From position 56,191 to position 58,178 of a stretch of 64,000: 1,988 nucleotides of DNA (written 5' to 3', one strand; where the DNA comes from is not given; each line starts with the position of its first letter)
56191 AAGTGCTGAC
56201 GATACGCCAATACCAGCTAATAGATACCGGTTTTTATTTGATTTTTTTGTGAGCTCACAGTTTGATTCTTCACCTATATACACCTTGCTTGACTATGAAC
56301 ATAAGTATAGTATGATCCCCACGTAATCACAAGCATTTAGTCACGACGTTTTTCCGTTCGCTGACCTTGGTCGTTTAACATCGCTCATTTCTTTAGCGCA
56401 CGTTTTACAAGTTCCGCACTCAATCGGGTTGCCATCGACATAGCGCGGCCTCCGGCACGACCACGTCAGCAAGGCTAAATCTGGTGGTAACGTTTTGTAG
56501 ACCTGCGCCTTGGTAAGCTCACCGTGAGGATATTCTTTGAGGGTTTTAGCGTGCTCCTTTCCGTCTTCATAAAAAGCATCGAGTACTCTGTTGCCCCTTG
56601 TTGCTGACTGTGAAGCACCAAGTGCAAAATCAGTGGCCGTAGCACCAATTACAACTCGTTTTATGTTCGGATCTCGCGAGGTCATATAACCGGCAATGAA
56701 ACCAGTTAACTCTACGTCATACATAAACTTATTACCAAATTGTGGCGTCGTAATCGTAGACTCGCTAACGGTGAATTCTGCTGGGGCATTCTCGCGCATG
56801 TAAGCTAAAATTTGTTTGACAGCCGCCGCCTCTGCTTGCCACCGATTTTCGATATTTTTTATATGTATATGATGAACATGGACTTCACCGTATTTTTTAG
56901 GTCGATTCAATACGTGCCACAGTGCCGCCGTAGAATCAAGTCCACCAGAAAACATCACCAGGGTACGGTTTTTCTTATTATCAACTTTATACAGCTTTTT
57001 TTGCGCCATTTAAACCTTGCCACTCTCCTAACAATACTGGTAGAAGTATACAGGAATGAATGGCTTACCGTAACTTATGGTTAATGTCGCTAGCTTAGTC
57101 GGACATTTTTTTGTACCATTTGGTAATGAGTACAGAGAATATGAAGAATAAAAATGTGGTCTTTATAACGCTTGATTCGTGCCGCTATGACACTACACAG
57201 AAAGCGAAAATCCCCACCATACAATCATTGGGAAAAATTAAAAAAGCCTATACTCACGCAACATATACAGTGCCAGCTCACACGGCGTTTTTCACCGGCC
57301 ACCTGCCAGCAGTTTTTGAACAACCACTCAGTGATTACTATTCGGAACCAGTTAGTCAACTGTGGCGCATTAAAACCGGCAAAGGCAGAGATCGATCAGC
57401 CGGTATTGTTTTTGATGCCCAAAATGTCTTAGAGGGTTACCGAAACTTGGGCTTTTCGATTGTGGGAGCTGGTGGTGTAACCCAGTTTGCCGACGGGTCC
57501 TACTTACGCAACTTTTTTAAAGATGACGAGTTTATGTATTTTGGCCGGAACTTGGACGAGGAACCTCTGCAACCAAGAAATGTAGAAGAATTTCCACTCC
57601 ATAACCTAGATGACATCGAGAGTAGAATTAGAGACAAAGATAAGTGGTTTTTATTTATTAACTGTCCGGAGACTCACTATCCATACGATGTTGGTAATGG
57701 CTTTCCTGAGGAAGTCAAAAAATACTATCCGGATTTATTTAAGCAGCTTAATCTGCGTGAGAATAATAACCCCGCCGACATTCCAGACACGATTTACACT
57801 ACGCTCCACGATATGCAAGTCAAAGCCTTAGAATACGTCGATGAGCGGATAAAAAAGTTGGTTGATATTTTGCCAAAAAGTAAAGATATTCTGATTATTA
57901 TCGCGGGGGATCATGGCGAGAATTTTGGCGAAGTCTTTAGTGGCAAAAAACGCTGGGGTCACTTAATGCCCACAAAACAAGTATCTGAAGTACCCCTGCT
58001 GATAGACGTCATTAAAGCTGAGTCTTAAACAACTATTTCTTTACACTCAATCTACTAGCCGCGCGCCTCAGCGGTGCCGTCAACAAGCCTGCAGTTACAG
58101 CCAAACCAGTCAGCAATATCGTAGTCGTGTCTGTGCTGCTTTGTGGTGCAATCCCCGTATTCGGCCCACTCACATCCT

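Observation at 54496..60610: Tandemly duplicated unit: QueC-like PP-loop ATPase next to a BNR beta-propeller surface protein with a PNTG sorting-type signal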

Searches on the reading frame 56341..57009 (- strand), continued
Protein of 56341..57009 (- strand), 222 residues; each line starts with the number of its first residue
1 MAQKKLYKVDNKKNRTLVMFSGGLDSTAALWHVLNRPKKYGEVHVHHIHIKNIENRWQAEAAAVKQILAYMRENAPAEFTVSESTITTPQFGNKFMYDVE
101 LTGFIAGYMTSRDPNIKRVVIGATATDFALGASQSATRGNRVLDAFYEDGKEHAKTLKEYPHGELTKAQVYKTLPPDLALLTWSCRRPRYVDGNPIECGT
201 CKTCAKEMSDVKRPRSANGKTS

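Call 56: search_protein_families(library=pfam, proteins=[L098:8560-9003:-, L177:9075-9791:+, L212:828-1097:+, L203:2210-3028:+, L204:1912-3939:+, L176:7221-7907:+, L091:5774-7921:+, L091:9745-10671:+, L218:6723-7244:+, L197:2432-4021:+], max_evalue=0.01)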
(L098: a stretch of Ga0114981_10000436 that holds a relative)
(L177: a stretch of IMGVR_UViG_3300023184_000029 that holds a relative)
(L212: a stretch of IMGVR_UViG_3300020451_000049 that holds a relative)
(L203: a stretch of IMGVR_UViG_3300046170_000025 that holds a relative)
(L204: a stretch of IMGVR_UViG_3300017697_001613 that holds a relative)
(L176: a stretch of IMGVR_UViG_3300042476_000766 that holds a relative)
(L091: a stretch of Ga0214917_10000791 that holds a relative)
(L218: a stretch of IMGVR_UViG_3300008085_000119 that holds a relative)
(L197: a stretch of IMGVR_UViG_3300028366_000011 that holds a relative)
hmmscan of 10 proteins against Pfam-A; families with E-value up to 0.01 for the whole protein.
L098:8560-9003:- (147 aa): 0 families

L177:9075-9791:+ (238 aa): 1 family
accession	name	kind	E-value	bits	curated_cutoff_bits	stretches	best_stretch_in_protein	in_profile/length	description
PF08242.18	Methyltransf_12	-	0.0009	20.4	30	1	86-122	64-98/98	Methyltransferase domain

L212:828-1097:+ (89 aa): 0 families

L203:2210-3028:+ (272 aa): 3 families
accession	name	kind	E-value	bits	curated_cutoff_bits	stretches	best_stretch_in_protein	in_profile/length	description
PF17289.8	Terminase_6C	-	4.5e-05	23.9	22.6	1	112-245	12-150/155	Terminase RNaseH-like domain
PF22530.2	Terminase-T7_RNaseH-like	-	0.00033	21.3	27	1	112-205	9-101/108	Terminase Bacteriophage T7, Ribonuclease H-like domain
PF03237.21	Terminase_6N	-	0.0035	17.4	22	1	5-80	135-215/215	Terminase large subunit, T4likevirus-type, N-terminal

L204:1912-3939:+ (675 aa): 2 families
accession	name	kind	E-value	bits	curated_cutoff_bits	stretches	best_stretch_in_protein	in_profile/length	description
PF23899.1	SU10_portal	-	3.5e-22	79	30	1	152-555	166-589/593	Phage SU10 portal protein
PF16510.12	P22_portal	-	5.9e-10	38.7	26.1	1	490-579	500-593/594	Phage P22-like portal protein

L176:7221-7907:+ (228 aa): 2 families
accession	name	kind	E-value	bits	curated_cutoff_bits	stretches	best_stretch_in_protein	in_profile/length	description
PF00149.33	Metallophos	-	1.4e-12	48.9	21.5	1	11-191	4-191/191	Calcineurin-like phosphoesterase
PF12850.12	Metallophos_2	-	8.5e-11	42.5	27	1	10-210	3-138/154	Calcineurin-like phosphoesterase superfamily domain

L091:5774-7921:+ (715 aa): 2 families
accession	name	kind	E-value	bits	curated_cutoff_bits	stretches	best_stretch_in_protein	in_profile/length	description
PF17164.10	DUF5122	-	2.1e-59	197.9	27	5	309-344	1-36/36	Domain of unknown function (DUF5122) beta-propeller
PF12768.13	Rax2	-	4.7e-05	23.3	28.8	0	238-379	18-153/254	Rax2 C-terminal beta propeller domain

L091:9745-10671:+ (308 aa): 0 families

L218:6723-7244:+ (173 aa): 1 family
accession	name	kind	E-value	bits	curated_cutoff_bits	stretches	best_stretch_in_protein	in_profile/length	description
PF17784.7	Sulfotransfer_4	-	4.3e-24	86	22.8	1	46-172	70-213/215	Sulfotransferase domain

L197:2432-4021:+ (529 aa): 0 families

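Call 64: search_protein_families(library=phrogs, proteins=[L177:7971-8627:+, L204:4212-4907:+, L098:8563-9003:-, L177:9075-9788:+, L212:828-1094:+, L205:4352-4597:+, L191:9228-9452:+, L191:9516-10316:+, L165:9623-11359:+, L165:11392-12303:+], max_evalue=0.001)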
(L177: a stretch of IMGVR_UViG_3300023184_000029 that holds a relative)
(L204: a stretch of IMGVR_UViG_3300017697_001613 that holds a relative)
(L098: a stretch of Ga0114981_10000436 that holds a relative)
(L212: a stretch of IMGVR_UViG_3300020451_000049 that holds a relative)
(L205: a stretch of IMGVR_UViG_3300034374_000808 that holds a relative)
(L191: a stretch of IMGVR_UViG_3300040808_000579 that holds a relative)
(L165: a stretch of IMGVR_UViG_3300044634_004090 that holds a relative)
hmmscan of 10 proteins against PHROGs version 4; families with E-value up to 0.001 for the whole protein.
L177:7971-8627:+ (219 aa): 1 family
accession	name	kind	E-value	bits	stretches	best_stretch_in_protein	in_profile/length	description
phrog_1550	-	moron, auxiliary metabolic gene and host takeover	2.7e-18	67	1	14-211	144-342/418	QueC-like queuosine biosynthesis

L204:4212-4907:+ (232 aa): 1 family
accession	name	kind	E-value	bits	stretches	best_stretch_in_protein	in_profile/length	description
phrog_1550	-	moron, auxiliary metabolic gene and host takeover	1.2e-12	48.3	1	26-219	141-342/418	QueC-like queuosine biosynthesis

L098:8563-9003:- (147 aa): 0 families

L177:9075-9788:+ (238 aa): 0 families

L212:828-1094:+ (89 aa): 2 families
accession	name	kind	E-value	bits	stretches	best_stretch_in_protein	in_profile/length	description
phrog_7595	-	unknown function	2.3e-26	93.1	1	3-89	2-96/96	-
phrog_9979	-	unknown function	2.3e-05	24.8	1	15-87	189-258/278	-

L205:4352-4597:+ (82 aa): 0 families

L191:9228-9452:+ (75 aa): 0 families

L191:9516-10316:+ (267 aa): 1 family
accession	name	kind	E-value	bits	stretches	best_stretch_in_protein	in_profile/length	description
phrog_13678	-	unknown function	3.7e-09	37.7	1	14-267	35-299/300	-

L165:9623-11359:+ (579 aa): 0 families

L165:11392-12303:+ (304 aa): 0 families

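Call 65: search_dna_similar(query=window:56341-57009:-, collection=phages, mode=protein, max_evalue=0.00001, max_rows=30)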
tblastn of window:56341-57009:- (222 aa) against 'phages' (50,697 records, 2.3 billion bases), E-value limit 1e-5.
Records with a match: 11; places in all: 11; records where one place covers at least 80% of the query: 11.
Best place of each record, by identity: <60% 11.
By first word of the organism name: Mycobacterium 9; Saccharomonospora 1; Mycobacteroides 1.
By host as written in the record: Mycobacteroides abscessus 4; Mycobacterium tuberculosis mc2 7000 2; Mycobacterium avium subsp. paratuberculosis ATCC19698 2; Mycobacterium smegamtis mc2 155 2; Saccharomonospora sp. 1.
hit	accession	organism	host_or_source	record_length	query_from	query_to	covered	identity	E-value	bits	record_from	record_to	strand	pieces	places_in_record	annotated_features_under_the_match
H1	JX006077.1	Saccharomonospora phage PIS 136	Saccharomonospora sp.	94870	13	204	86%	33.0%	2e-19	92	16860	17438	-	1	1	thiL: ExsB | hypothetical protein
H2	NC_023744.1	Mycobacterium phage DS6A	Mycobacterium tuberculosis mc2 7000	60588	16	204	85%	33.2%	1e-15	81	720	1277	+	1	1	2: QueC-like queuosine biosynthesis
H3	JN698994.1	Mycobacterium phage DS6A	Mycobacterium tuberculosis mc2 7000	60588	16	204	85%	33.2%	1e-15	81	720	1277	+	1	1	2: hypothetical protein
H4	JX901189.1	Mycobacterium phage FF47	Mycobacterium avium subsp. ...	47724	1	206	93%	28.0%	2e-11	68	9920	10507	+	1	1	hypothetical protein | major tail subunit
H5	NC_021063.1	Mycobacterium phage FF47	Mycobacterium avium subsp. ...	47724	1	206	93%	28.0%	2e-11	68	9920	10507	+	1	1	QueC-like queuosine biosynthesis | major tail protein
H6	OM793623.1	Mycobacterium phage Maco6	Mycobacteroides abscessus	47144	2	206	92%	28.1%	4e-12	71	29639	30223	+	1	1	hypothetical protein (x3)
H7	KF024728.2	Mycobacterium phage Muddy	Mycobacterium smegamtis mc2 155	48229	2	206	92%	28.1%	6e-12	70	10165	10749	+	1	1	16: hypothetical protein | 15: major tail protein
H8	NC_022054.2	Mycobacterium phage Muddy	Mycobacterium smegamtis mc2 155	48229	2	206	92%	28.1%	6e-12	70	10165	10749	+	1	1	16: hypothetical protein | 15: major tail protein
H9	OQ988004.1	Mycobacteroides phage 8UZL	Mycobacteroides abscessus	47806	2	206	92%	28.1%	7e-12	70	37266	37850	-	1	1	QueC-like queuosine biosynthesis | major tail protein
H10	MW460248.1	Mycobacterium phage Maco2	Mycobacteroides abscessus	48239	2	206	92%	28.1%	7e-12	70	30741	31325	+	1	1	hypothetical protein (x3)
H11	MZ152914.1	Mycobacterium phage Maco7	Mycobacteroides abscessus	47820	2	206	92%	28.1%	1e-11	69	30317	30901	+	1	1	hypothetical protein (x3)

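Call 66: get_annotated_region(hit=H8, flank=5000)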
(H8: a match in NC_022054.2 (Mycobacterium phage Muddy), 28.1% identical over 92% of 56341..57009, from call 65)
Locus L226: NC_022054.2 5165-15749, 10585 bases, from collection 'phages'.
description: Mycobacterium phage Muddy, complete genome.
organism: Mycobacterium phage Muddy (NCBI taxid 1340829)
taxonomy: Viruses; Duplodnaviria; Heunggongvirae; Uroviricota; Caudoviricetes; Mapvirus; Mapvirus muddy
host: Mycobacterium smegamtis mc2 155; source: soil; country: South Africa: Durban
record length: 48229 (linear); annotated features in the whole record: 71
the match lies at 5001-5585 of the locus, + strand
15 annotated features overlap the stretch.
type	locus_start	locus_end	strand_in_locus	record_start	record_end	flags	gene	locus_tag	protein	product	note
CDS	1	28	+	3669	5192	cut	6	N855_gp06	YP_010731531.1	portal protein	-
CDS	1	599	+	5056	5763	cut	7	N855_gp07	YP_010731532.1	capsid maturation protease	-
CDS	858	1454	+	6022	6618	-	8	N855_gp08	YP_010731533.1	scaffolding protein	-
CDS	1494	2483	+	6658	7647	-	9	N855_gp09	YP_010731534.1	major capsid protein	-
CDS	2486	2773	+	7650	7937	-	10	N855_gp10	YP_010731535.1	hypothetical protein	-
CDS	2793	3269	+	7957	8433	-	11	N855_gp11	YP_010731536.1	head-to-tail adaptor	-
CDS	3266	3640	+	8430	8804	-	12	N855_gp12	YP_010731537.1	head-to-tail stopper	-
CDS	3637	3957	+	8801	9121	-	13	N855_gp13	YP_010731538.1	hypothetical protein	-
CDS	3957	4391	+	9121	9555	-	14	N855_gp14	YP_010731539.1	tail terminator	-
CDS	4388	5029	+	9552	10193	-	15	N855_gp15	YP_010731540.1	major tail protein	-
CDS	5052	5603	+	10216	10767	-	16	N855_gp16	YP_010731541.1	hypothetical protein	-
CDS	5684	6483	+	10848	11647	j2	17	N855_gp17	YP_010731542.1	tail assembly chaperone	-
CDS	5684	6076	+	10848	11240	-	18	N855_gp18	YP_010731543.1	tail assembly chaperone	-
CDS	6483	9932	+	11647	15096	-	19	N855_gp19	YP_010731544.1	tape measure protein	-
CDS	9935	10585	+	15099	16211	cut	20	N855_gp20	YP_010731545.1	minor tail protein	-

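Call 67: get_annotated_region(hit=H1, flank=5000)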
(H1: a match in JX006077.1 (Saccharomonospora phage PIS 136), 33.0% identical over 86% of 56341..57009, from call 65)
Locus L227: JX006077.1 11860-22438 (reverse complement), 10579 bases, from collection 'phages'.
description: Saccharomonospora phage PIS 136, complete genome.
organism: Saccharomonospora phage PIS 136 (NCBI taxid 182851)
taxonomy: Viruses; Duplodnaviria; Heunggongvirae; Uroviricota; Caudoviricetes
host: Saccharomonospora sp.; source: soil; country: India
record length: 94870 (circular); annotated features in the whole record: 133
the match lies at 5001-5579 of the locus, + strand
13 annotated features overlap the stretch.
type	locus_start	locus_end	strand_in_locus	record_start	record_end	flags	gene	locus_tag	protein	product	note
CDS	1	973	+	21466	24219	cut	-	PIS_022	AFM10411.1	hypothetical protein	-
CDS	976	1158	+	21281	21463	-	-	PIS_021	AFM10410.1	hypothetical protein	-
CDS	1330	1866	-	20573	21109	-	-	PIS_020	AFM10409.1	hypothetical protein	-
CDS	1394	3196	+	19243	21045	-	-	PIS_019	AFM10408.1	hypothetical protein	-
CDS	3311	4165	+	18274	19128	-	-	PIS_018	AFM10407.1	Epstein-Barr nuclear antigen 1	-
CDS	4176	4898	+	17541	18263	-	pas16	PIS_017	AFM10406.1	Pas16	-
CDS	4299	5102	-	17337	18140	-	-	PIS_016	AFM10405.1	hypothetical protein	-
CDS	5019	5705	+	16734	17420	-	thiL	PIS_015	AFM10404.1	ExsB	Thil [pfam02568] thiamine biosynthesis protein domain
CDS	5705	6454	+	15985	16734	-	-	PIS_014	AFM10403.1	cyanophycin synthetase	PRK14016, cyanophycin synthetase domain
CDS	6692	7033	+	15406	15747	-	-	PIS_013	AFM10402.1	hypothetical protein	-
CDS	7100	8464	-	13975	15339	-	-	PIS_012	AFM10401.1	hypothetical protein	-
CDS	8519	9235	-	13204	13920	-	-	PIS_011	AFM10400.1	hypothetical protein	Peptidase M50B [Pfam 13398] domain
CDS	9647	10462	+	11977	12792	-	-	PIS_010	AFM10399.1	hypothetical protein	-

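Call 68: get_annotated_region(hit=H2, flank=4000)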
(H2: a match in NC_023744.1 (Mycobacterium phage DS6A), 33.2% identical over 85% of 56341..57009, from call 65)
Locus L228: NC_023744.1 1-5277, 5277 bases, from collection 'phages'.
description: Mycobacterium phage DS6A, complete genome.
organism: Mycobacterium phage DS6A (NCBI taxid 45764)
taxonomy: Viruses; Duplodnaviria; Heunggongvirae; Uroviricota; Caudoviricetes; Hnatkovirus; Hnatkovirus DS6A
host: Mycobacterium tuberculosis mc2 7000; source: -; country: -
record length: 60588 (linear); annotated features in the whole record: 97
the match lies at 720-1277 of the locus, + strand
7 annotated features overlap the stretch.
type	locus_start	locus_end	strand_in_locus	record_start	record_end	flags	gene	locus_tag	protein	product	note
CDS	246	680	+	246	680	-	1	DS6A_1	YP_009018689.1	hypothetical protein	gp1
CDS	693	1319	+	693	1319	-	2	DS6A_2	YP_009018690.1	QueC-like queuosine biosynthesis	gp2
CDS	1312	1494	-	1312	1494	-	3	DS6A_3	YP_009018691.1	hypothetical protein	gp3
CDS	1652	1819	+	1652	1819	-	4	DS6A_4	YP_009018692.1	hypothetical protein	gp4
CDS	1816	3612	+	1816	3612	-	5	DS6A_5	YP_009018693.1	terminase large subunit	gp5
CDS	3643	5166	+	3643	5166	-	6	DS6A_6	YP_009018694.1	portal protein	gp6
CDS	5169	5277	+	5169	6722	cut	7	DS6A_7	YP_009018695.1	head maturation protease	gp7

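Call 113: list_cluster_members(proteins=[P0001, P0273])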
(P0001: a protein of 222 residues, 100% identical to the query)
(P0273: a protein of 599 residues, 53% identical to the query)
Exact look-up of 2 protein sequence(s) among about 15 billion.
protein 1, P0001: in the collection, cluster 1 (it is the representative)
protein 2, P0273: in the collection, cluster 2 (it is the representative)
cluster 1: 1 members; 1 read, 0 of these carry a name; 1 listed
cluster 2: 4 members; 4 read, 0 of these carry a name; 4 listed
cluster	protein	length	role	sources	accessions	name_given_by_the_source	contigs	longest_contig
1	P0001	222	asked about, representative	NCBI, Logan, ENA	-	-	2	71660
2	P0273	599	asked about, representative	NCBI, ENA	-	-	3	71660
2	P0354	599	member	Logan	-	-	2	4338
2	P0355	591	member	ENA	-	-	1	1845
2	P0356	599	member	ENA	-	-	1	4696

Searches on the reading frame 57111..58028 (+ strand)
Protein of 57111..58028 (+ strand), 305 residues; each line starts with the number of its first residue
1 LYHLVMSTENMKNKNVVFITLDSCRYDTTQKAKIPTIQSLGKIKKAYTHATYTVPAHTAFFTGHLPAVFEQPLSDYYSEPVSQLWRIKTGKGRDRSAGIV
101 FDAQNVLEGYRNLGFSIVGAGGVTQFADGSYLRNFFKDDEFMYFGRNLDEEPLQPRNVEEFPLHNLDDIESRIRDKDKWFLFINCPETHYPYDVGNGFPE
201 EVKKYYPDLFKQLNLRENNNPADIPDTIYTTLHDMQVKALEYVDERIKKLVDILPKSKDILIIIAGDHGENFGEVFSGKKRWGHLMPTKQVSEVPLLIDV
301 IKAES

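Call 3: search_protein_families(library=pfam, proteins=[window:57111-58028:+], max_evalue=0.01)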
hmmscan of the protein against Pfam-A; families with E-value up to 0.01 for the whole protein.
window:57111-58028:+ (305 aa): 3 families
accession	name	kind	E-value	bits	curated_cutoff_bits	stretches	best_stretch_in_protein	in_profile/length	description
PF00884.28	Sulfatase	-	1.9e-14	54.1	25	1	14-297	1-270/301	Sulfatase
PF01663.27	Phosphodiest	-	9e-07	29.2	23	0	238-270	186-221/342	Type I phosphodiesterase / nucleotide pyrophosphatase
PF01676.23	Metalloenzyme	-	3.4e-05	23.9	24.3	1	236-269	169-201/252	Metalloenzyme superfamily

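Call 4: search_protein_families(library=ncbifam, proteins=[window:57111-58028:+], max_evalue=0.01)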
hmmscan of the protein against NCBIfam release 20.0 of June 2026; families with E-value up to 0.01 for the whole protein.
window:57111-58028:+ (305 aa): 2 families
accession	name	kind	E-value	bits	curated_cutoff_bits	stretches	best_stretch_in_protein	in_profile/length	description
NF038075.1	fam_STM4013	hypoth_equivalog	6.4e-29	101.2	250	1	11-295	5-255/261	STM4013/SEN3800 family hydrolase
TIGR03417.1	chol_sulfatase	equivalog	3.2e-05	23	433.45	1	238-299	257-317/500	choline-sulfatase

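Call 5: search_protein_families(library=padloc, proteins=[window:57111-58028:+], max_evalue=0.01)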
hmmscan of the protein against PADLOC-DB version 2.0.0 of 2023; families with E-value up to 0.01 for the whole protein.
window:57111-58028:+ (305 aa): 0 families
